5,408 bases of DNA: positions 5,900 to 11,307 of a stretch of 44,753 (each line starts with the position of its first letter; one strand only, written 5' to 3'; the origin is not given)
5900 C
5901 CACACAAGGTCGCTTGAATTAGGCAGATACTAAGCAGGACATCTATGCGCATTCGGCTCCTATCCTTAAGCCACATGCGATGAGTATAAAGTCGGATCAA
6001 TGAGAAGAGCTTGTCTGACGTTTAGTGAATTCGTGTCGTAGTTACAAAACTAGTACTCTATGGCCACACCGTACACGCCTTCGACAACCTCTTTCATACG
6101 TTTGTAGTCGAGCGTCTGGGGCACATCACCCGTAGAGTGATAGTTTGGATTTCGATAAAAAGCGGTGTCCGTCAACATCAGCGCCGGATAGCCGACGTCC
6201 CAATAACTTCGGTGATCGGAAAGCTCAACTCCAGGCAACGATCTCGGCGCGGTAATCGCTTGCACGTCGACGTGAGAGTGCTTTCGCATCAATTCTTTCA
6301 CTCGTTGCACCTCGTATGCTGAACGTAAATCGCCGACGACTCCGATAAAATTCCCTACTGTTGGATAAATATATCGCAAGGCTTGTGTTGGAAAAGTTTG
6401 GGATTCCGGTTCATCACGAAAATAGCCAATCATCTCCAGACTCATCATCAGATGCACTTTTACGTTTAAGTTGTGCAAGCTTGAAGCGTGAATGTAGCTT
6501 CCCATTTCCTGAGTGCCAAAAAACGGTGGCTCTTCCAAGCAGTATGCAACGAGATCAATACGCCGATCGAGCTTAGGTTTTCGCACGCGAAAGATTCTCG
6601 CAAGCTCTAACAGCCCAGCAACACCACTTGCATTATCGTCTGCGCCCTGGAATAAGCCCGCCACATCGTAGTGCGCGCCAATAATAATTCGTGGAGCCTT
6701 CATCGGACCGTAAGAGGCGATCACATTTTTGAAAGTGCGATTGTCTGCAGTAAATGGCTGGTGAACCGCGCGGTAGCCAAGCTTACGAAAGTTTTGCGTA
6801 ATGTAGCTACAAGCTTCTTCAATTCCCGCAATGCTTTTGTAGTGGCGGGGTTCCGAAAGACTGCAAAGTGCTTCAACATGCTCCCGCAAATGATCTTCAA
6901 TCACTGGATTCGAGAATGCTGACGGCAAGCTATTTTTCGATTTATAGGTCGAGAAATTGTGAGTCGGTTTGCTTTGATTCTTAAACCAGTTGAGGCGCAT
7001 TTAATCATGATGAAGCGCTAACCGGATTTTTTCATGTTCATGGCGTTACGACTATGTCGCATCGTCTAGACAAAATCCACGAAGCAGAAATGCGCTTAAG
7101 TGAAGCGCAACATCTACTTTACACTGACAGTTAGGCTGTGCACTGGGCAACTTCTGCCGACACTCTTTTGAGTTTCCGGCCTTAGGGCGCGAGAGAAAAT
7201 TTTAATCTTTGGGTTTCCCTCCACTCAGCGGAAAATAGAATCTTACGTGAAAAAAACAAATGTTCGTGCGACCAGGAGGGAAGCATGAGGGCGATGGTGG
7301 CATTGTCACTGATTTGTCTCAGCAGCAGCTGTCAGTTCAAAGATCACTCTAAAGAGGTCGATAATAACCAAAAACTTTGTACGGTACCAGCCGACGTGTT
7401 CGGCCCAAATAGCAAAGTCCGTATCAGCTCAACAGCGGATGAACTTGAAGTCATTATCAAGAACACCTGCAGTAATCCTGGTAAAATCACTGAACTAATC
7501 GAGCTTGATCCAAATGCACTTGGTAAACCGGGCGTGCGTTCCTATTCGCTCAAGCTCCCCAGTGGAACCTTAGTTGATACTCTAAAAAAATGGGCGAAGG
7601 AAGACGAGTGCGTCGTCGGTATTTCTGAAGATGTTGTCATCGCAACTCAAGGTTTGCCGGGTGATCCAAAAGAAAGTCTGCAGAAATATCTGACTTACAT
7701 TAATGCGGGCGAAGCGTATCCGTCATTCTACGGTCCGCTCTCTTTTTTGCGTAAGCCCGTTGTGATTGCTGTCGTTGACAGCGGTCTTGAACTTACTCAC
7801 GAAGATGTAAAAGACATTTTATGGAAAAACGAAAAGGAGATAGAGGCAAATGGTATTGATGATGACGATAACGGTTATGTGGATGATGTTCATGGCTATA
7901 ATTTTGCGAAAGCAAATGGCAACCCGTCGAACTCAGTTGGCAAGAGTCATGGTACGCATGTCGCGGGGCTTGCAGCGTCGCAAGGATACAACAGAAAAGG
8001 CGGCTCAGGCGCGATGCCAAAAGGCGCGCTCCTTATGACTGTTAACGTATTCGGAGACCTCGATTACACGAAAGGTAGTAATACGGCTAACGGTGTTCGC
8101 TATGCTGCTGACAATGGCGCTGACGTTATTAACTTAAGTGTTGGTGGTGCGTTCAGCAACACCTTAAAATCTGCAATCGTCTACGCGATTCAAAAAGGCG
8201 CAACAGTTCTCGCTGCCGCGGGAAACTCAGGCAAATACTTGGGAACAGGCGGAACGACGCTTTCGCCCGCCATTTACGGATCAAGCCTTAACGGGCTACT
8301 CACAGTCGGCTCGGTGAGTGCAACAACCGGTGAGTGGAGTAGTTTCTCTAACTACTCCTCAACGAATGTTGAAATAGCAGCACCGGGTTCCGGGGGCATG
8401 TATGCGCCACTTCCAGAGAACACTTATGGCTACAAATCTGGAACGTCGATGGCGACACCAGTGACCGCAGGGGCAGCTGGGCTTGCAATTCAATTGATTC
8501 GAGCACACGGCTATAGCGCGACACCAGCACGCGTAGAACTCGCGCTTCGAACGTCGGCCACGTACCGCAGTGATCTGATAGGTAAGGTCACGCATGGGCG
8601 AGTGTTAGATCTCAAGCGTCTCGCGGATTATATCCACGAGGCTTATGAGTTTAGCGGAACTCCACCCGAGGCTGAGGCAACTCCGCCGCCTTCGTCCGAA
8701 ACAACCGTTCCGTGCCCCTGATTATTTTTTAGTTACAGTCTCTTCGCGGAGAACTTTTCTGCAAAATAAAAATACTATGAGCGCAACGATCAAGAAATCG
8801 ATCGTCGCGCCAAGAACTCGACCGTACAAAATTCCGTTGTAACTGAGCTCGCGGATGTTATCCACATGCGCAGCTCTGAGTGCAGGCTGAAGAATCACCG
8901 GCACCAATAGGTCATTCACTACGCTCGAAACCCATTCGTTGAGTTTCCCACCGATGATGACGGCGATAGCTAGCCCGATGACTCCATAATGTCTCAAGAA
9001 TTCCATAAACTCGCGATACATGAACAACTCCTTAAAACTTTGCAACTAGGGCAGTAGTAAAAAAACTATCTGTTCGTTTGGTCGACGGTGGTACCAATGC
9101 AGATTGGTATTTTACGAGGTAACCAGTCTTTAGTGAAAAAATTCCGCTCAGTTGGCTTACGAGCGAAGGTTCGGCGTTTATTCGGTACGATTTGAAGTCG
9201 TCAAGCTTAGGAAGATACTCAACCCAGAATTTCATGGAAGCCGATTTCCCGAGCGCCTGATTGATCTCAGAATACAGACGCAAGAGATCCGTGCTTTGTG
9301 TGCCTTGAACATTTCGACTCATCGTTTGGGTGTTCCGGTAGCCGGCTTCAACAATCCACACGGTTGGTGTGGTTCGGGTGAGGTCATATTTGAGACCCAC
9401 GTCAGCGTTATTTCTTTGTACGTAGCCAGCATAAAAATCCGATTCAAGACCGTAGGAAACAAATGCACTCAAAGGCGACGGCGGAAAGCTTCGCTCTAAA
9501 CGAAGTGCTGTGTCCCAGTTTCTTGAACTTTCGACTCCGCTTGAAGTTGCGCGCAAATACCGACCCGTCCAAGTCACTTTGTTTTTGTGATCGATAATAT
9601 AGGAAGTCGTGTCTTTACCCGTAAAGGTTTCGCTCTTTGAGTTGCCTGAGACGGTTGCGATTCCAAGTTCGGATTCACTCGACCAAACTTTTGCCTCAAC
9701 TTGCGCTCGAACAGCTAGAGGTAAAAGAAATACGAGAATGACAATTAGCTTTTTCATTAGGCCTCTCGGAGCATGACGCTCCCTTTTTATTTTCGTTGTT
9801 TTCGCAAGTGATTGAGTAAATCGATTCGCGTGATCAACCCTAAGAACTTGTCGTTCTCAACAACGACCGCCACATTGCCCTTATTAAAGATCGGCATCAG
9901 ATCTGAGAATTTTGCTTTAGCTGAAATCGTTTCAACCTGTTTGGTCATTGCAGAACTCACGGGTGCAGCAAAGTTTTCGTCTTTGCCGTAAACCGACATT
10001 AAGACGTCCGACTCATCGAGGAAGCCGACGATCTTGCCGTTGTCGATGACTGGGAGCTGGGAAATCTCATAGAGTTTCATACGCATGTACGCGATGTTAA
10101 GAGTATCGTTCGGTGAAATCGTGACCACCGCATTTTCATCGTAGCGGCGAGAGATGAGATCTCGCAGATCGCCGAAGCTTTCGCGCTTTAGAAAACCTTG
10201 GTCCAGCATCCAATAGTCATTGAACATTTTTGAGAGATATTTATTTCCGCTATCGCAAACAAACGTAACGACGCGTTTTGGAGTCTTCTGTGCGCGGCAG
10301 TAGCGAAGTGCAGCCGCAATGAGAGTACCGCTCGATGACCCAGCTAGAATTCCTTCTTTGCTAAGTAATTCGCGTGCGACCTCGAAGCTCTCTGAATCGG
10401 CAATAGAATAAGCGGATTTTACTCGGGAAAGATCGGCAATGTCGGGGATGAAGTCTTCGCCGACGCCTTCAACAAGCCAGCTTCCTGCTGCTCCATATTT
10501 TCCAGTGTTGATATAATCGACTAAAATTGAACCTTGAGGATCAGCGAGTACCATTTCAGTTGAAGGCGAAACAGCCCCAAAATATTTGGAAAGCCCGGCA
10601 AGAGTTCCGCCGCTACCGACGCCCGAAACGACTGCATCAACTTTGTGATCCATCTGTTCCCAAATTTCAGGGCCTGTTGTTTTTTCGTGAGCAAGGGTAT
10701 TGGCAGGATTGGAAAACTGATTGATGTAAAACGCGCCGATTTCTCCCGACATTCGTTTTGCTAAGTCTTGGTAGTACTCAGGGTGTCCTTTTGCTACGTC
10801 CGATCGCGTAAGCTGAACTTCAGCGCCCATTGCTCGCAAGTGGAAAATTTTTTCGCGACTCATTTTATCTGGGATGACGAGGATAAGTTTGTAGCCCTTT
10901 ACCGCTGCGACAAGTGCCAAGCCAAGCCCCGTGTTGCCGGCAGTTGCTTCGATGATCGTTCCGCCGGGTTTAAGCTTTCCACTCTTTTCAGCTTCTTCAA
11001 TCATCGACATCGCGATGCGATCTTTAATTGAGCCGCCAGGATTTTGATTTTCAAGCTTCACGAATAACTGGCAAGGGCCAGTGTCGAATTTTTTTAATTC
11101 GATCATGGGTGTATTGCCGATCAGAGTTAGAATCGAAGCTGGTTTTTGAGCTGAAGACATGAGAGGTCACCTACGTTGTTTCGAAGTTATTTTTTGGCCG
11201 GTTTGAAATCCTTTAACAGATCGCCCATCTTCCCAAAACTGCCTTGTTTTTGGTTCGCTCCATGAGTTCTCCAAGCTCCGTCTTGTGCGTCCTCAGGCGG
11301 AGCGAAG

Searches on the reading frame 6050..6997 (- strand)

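Call 71: search_protein_families(library=pfam, proteins=[window:6050-6997:-], max_evalue=0.00001)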
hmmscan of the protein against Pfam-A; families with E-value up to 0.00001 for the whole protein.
window:6050-6997:- (315 aa): 1 family
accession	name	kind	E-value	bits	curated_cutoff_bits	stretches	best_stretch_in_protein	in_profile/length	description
PF04389.22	Peptidase_M28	-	1.5e-25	90.5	21.3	1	91-308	1-189/193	Peptidase family M28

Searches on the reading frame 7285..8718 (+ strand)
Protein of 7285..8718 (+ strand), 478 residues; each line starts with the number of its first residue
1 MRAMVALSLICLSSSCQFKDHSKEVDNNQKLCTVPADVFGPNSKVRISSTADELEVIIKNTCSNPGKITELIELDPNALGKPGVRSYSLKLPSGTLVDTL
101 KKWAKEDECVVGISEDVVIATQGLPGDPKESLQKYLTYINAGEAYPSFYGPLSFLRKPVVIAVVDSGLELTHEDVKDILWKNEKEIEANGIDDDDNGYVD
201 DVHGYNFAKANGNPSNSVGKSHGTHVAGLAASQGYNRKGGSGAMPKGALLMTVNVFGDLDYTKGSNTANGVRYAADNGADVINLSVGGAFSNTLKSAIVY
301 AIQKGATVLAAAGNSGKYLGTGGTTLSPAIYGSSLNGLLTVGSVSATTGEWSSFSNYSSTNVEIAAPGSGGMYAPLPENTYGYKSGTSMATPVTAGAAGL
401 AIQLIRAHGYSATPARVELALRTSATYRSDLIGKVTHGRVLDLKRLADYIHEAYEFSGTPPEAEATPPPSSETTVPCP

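Call 71: search_protein_families(library=pfam, proteins=[window:7285-8718:+], max_evalue=0.00001)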
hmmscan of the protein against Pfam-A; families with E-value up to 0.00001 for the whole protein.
window:7285-8718:+ (478 aa): 1 family
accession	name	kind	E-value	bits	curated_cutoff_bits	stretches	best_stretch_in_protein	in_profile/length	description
PF00082.27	Peptidase_S8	-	3.3e-42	145.2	21.8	1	157-428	2-276/288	Subtilase family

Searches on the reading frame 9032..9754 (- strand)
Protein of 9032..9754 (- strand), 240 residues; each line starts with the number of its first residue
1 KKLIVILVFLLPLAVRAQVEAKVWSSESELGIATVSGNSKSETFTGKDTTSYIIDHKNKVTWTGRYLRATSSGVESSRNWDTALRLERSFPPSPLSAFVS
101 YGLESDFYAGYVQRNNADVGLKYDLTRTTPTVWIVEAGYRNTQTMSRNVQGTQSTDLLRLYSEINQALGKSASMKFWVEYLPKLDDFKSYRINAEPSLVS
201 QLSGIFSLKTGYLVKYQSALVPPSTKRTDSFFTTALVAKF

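Call 71: search_protein_families(library=pfam, proteins=[window:9032-9754:-], max_evalue=0.00001)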
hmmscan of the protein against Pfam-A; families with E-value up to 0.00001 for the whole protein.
window:9032-9754:- (240 aa): 1 family
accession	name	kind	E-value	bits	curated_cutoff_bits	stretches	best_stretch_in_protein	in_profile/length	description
PF04338.18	DUF481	-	3.3e-29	102.9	21.1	1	29-240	2-210/210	Protein of unknown function, DUF481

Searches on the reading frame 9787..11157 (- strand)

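Call 71: search_protein_families(library=pfam, proteins=[window:9787-11157:-], max_evalue=0.00001)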
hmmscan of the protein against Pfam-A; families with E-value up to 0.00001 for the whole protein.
window:9787-11157:- (456 aa): 2 families
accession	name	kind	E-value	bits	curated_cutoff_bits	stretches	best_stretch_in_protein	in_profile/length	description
PF00291.31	PALP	-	3.3e-74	250.3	35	1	10-302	2-295/295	Pyridoxal-phosphate dependent enzyme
PF00571.33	CBS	-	1.6e-18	67.2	24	2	343-388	8-54/57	CBS domain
